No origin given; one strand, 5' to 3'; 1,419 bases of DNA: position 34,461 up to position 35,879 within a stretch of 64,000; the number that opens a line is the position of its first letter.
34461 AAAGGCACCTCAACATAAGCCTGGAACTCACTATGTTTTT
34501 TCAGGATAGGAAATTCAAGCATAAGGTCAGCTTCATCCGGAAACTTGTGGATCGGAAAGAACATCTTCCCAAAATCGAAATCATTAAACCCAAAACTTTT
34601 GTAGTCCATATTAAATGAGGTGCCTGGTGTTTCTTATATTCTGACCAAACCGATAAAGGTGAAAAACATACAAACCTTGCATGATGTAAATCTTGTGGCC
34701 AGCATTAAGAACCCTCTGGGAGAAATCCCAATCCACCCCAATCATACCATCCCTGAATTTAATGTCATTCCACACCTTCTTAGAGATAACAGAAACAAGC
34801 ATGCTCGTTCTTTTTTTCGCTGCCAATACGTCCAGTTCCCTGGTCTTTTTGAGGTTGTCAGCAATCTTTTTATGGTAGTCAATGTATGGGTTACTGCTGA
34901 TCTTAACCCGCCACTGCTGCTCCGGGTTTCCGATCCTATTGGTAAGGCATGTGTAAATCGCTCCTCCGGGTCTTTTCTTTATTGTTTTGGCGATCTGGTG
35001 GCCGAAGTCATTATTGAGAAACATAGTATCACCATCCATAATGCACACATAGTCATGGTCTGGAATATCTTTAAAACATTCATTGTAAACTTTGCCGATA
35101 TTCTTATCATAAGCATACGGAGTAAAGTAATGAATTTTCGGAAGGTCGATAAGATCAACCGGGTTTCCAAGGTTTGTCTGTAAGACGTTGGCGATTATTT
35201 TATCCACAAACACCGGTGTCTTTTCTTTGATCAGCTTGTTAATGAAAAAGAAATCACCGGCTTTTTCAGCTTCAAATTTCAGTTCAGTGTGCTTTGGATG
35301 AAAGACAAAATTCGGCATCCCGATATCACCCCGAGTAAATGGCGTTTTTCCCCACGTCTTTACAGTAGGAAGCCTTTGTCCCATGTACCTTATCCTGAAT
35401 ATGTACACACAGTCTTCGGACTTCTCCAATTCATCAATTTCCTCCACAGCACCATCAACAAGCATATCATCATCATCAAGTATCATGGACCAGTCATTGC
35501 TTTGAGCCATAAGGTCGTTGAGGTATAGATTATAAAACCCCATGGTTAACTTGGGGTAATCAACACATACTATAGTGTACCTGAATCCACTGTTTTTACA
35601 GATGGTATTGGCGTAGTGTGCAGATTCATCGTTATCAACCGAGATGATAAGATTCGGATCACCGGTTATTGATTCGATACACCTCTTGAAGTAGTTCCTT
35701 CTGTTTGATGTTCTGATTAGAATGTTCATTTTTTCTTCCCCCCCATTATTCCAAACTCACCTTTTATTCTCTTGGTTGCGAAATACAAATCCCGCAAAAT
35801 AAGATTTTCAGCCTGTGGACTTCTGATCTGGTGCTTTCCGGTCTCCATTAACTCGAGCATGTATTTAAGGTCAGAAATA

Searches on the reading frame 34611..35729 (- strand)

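Call 10: search_protein_families(library=pfam, proteins=[window:34611-35729:-], max_evalue=0.01)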
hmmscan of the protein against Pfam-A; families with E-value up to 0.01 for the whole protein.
window:34611-35729:- (372 aa): 1 family
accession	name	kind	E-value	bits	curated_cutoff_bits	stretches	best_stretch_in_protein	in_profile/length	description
PF00535.33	Glycos_transf_2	-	9.4e-06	26.1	23.3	0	3-126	2-129/168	Glycosyl transferase family 2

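Call 11: search_protein_families(library=phrogs, proteins=[window:34611-35729:-], max_evalue=0.001)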
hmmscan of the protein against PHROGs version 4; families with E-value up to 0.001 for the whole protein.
window:34611-35729:- (372 aa): 2 families
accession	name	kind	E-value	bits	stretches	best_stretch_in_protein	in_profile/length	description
phrog_26101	-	moron, auxiliary metabolic gene and host takeover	1.9e-32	114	1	195-366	225-401/407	glycosyltransferase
phrog_14179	-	moron, auxiliary metabolic gene and host takeover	1e-30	107.8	1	198-364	1-168/187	glycosyltransferase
